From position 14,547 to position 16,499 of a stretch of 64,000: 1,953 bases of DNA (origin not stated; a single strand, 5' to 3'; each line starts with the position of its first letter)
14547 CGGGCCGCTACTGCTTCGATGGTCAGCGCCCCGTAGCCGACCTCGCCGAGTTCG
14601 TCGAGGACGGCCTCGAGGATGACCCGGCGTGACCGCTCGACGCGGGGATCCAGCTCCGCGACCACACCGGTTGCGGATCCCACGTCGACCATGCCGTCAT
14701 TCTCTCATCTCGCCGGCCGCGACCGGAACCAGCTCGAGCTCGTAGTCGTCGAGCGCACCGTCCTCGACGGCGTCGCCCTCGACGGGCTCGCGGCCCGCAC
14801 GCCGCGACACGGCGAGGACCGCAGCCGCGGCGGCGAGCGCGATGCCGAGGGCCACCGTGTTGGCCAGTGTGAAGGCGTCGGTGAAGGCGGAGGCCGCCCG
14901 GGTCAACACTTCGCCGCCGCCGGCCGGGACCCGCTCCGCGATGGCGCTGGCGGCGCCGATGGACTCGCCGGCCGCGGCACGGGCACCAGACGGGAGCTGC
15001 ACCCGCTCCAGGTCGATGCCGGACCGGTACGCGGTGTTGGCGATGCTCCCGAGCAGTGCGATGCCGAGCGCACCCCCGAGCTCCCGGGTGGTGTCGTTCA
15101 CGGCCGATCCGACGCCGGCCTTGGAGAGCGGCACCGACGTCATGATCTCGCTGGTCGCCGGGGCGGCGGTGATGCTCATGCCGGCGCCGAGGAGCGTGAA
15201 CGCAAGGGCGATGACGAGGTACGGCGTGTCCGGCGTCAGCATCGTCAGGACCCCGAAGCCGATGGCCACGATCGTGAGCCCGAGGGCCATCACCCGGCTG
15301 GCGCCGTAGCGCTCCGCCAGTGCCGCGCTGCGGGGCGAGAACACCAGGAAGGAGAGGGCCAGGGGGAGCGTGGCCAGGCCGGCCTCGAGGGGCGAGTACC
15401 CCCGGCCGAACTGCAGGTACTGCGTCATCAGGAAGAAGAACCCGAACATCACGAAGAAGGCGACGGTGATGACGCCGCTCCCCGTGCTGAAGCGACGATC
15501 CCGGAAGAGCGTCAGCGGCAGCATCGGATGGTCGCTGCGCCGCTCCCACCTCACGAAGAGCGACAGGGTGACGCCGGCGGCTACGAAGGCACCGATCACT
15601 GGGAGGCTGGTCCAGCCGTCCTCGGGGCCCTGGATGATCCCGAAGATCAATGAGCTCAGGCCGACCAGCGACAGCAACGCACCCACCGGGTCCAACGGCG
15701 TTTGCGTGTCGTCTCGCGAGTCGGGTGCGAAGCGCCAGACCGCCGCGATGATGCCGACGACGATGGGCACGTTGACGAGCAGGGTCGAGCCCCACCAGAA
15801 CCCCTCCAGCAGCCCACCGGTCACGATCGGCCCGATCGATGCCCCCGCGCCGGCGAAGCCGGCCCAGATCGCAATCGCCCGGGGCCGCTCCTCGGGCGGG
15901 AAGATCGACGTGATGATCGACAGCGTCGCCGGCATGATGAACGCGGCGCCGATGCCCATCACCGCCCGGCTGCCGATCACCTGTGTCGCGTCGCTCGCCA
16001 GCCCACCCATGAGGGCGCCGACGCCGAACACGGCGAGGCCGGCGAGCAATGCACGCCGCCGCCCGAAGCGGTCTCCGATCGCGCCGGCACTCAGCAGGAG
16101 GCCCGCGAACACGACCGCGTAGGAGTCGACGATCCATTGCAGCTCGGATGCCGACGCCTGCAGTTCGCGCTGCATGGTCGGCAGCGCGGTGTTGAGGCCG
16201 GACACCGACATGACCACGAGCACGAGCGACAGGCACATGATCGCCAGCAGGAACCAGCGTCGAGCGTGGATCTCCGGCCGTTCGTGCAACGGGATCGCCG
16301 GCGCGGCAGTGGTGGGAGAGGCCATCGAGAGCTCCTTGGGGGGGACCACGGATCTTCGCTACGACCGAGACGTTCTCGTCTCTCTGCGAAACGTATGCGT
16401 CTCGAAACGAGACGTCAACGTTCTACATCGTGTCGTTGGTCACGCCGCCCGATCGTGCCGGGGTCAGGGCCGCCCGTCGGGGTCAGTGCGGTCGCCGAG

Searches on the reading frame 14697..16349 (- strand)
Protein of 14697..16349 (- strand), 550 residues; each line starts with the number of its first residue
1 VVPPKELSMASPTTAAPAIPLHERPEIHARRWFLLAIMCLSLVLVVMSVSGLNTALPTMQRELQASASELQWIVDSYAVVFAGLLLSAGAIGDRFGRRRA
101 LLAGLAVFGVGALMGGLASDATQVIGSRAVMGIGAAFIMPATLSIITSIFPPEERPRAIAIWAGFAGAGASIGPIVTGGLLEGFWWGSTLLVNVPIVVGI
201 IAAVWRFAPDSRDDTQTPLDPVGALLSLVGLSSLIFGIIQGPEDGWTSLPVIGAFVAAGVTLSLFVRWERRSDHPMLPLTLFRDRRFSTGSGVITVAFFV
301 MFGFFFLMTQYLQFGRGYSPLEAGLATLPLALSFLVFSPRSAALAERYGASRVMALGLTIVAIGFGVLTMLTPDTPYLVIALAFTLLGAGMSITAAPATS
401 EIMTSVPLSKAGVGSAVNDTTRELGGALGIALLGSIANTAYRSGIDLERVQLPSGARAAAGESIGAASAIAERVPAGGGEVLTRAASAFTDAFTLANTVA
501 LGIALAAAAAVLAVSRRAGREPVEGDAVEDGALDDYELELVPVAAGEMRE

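Call 47: search_protein_families(library=pfam, proteins=[window:14697-16349:-], max_evalue=0.00001)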
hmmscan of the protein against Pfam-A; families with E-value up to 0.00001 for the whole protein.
window:14697-16349:- (550 aa): 3 families
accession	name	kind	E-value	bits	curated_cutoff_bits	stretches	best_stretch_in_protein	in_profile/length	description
PF07690.21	MFS_1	-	5.4e-55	187.1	33.4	1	38-429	1-346/347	Major Facilitator Superfamily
PF00083.30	Sugar_tr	-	2.2e-06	27.2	22.3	1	60-211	38-194/452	Sugar (and other) transporter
PF05977.19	MFS_3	-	3.8e-06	26.1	27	1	84-214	61-196/524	Transmembrane secretion effector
